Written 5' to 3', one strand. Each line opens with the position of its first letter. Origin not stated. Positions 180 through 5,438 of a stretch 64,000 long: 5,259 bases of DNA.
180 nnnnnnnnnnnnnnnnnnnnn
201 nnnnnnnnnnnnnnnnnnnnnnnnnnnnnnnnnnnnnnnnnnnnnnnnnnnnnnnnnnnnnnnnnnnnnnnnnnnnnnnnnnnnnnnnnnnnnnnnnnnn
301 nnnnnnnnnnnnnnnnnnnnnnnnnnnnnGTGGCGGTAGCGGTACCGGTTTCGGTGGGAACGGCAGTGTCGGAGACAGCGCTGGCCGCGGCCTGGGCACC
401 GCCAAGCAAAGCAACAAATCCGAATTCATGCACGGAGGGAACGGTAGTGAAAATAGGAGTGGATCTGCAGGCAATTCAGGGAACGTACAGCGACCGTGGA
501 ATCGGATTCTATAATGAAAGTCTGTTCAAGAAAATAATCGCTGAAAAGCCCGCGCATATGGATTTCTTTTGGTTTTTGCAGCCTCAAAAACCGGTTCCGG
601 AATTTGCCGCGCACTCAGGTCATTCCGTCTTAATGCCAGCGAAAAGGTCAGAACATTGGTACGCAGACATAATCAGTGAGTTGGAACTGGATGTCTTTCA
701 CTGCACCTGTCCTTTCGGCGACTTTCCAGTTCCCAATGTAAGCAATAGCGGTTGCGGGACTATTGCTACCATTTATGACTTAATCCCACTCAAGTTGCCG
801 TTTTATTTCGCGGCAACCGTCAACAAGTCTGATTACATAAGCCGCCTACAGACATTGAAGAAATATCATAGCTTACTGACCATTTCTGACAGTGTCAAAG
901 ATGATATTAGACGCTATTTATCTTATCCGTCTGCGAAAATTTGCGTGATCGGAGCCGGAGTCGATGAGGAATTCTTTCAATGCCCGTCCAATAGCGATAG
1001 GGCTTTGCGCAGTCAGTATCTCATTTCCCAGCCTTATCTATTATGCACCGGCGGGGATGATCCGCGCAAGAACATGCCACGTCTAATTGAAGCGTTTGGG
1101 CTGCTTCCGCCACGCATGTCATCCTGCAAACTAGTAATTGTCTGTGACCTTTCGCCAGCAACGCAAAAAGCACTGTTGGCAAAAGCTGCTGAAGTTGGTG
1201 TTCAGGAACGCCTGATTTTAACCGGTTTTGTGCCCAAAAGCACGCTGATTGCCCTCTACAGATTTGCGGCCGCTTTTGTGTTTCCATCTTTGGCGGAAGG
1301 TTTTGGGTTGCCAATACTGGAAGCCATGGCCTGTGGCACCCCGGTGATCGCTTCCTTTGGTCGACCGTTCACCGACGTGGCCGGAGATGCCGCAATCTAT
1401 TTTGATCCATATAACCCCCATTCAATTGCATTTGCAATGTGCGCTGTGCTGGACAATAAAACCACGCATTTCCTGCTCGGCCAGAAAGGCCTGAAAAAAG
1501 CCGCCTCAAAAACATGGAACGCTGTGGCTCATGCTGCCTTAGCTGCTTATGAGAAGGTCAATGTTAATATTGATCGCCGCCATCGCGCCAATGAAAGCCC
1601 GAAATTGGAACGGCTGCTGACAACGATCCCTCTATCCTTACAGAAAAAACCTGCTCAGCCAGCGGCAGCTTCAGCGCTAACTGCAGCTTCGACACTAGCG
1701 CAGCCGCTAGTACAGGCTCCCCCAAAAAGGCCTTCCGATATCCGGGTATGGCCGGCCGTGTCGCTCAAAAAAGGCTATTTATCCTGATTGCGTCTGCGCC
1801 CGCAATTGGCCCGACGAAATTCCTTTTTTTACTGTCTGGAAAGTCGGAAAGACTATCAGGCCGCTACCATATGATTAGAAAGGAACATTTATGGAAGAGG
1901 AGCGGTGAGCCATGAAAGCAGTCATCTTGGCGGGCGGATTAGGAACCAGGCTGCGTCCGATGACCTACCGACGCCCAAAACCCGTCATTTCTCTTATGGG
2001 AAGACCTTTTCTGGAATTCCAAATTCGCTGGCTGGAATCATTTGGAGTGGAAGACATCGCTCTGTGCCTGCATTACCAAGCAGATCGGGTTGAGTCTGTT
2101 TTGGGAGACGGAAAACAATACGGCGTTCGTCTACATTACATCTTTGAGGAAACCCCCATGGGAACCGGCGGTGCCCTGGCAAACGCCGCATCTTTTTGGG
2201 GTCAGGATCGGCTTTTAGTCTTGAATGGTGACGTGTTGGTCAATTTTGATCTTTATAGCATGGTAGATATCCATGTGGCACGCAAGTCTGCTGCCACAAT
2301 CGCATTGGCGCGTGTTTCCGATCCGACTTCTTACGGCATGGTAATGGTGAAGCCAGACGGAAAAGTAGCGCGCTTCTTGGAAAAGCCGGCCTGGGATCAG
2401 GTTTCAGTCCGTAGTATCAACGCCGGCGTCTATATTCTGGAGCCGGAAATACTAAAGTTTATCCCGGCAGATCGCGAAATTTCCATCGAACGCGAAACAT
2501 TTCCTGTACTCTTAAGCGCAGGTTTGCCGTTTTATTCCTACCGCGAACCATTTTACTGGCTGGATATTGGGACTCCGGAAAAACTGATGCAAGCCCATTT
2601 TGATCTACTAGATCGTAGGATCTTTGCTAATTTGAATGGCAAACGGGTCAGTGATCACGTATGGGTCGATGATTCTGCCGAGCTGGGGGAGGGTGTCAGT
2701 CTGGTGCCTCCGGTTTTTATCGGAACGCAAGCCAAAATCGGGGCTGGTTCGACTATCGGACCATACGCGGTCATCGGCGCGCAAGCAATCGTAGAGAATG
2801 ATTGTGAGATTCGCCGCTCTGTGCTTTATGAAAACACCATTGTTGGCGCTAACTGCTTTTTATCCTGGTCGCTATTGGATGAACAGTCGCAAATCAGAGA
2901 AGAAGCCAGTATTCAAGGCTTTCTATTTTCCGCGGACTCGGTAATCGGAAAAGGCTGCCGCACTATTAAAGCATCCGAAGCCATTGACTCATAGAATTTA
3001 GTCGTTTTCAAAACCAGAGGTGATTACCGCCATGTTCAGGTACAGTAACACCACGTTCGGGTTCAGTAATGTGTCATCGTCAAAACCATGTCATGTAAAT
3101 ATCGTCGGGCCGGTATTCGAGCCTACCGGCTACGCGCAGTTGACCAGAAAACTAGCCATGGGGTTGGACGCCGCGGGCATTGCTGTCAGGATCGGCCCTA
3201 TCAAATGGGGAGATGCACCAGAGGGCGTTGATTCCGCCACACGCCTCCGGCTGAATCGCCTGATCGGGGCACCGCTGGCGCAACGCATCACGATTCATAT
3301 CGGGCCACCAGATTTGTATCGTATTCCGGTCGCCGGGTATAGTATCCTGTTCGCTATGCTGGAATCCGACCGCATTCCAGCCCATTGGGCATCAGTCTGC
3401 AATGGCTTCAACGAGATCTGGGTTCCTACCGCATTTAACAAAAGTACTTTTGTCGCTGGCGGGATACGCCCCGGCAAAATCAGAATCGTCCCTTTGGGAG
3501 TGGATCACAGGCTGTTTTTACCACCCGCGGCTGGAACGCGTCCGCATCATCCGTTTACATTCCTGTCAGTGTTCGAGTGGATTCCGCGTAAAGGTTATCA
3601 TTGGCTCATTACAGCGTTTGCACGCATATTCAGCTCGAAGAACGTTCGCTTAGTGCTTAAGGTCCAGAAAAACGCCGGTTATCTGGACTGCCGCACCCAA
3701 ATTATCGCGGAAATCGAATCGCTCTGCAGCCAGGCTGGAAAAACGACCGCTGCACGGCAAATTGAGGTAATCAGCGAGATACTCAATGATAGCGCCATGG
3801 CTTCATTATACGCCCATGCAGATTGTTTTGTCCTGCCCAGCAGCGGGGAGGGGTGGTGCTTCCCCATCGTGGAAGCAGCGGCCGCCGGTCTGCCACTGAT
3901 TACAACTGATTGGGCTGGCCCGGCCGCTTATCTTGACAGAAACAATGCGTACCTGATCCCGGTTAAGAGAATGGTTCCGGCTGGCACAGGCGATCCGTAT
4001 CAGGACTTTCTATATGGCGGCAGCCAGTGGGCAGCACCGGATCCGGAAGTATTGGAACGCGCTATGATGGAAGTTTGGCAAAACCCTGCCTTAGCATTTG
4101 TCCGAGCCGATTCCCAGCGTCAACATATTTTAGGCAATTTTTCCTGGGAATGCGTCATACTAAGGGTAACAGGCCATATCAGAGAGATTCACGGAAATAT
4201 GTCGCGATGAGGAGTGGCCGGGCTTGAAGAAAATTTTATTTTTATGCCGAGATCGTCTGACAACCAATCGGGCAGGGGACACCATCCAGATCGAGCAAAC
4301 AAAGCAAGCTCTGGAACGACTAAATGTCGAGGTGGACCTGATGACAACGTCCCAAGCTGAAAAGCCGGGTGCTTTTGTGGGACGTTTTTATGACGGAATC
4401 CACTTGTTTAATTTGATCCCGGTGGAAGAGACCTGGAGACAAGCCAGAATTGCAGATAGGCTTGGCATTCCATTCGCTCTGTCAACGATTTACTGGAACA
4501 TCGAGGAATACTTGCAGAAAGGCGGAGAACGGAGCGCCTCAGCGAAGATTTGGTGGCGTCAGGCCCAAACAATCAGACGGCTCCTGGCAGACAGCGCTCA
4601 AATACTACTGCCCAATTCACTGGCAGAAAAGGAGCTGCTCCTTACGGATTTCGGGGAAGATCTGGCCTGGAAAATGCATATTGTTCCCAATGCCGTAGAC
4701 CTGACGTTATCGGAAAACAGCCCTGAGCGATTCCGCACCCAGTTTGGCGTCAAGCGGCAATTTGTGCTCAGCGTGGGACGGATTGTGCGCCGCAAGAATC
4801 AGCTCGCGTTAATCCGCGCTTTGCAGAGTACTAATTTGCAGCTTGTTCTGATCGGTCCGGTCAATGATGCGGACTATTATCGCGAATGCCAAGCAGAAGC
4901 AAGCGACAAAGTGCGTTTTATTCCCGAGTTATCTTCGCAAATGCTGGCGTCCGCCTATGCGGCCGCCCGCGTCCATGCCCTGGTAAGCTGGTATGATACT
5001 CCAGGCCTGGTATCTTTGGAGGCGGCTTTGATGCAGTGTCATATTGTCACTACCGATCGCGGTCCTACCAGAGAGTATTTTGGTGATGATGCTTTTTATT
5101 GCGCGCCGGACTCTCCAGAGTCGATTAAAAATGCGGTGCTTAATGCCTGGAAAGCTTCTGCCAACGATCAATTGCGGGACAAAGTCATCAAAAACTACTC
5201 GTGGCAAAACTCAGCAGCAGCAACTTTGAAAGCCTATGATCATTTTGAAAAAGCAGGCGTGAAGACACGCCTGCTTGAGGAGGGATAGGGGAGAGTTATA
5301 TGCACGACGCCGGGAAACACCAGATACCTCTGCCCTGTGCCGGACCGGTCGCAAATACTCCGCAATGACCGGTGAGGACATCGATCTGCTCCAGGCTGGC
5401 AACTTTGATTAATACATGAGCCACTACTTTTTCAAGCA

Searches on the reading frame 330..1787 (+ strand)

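Call 68: search_protein_families(library=pfam, proteins=[window:330-1787:+], max_evalue=0.00001)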
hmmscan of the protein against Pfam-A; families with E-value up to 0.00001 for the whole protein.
window:330-1787:+ (485 aa): 4 families
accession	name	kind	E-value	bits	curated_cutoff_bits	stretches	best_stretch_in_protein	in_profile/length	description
PF00534.26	Glycos_transf_1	-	5.1e-29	101.4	26.4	1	234-379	15-161/172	Glycosyl transferases group 1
PF13692.12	Glyco_trans_1_4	-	4.5e-24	85.8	27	1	235-376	2-142/142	Glycosyl transferases group 1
PF20706.3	GT4-conflict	-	8.2e-08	32.1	26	1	238-342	203-311/385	Family 4 Glycosyltransferase in conflict systems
PF13439.12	Glyco_transf_4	-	1.1e-06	29.3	28.5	1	111-214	64-169/170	Glycosyltransferase Family 4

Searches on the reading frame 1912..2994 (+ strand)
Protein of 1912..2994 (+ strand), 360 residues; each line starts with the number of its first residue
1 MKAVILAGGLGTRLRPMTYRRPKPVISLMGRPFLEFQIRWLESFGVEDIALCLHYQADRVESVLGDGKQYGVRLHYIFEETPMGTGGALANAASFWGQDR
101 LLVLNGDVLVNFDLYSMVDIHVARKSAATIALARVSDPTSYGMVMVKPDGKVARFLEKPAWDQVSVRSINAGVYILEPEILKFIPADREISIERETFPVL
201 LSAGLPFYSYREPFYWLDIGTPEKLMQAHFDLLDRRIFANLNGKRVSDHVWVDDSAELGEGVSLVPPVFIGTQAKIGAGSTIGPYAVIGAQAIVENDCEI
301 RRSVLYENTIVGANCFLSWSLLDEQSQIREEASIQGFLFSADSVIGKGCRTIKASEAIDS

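Call 68: search_protein_families(library=pfam, proteins=[window:1912-2994:+], max_evalue=0.00001)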
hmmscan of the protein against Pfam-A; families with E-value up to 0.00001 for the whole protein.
window:1912-2994:+ (360 aa): 4 families
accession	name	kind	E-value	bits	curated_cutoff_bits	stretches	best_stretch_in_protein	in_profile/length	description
PF00483.29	NTP_transferase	-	8.1e-48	163.6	21.2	1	2-233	1-243/245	Nucleotidyl transferase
PF25084.1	LbH_EIF2B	-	1.6e-12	47.8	54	1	249-348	3-102/105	EIF2B subunit epsilon LbH domain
PF12804.13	NTP_transf_3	-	5e-10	40.2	27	1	3-116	1-105/160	MobA-like NTP transferase domain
PF00132.30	Hexapep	-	1.1e-08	34.9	27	0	274-301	2-29/36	Bacterial transferase hexapeptide (six repeats)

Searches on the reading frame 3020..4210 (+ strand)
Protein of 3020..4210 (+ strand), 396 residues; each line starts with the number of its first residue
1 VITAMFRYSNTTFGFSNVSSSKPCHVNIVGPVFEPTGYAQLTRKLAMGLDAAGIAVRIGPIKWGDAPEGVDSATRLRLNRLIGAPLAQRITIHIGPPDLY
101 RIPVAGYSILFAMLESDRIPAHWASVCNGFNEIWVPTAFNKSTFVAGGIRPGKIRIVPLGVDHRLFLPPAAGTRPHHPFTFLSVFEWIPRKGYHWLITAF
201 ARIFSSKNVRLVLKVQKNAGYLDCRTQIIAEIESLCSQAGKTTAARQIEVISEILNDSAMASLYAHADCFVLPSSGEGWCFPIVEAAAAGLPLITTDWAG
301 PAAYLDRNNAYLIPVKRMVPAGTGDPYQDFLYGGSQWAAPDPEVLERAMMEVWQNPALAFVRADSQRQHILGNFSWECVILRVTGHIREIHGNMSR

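Call 68: search_protein_families(library=pfam, proteins=[window:3020-4210:+], max_evalue=0.00001)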
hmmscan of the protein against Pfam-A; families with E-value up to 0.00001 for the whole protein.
window:3020-4210:+ (396 aa): 3 families
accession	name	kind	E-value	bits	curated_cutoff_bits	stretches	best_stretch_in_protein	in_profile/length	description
PF13692.12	Glyco_trans_1_4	-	5.7e-16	59.5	27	1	180-315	5-126/142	Glycosyl transferases group 1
PF00534.26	Glycos_transf_1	-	5.7e-15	55.7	26.4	1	174-315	11-142/172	Glycosyl transferases group 1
PF20706.3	GT4-conflict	-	3.1e-08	33.5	26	1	249-377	264-379/385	Family 4 Glycosyltransferase in conflict systems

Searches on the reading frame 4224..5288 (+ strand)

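Call 68: search_protein_families(library=pfam, proteins=[window:4224-5288:+], max_evalue=0.00001)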
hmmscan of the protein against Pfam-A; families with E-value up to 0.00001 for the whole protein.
window:4224-5288:+ (354 aa): 2 families
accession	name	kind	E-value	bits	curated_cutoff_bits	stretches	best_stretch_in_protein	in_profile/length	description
PF00534.26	Glycos_transf_1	-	1.4e-17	64.2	26.4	1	168-324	5-168/172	Glycosyl transferases group 1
PF13692.12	Glyco_trans_1_4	-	1.6e-14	54.8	27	1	180-308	3-139/142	Glycosyl transferases group 1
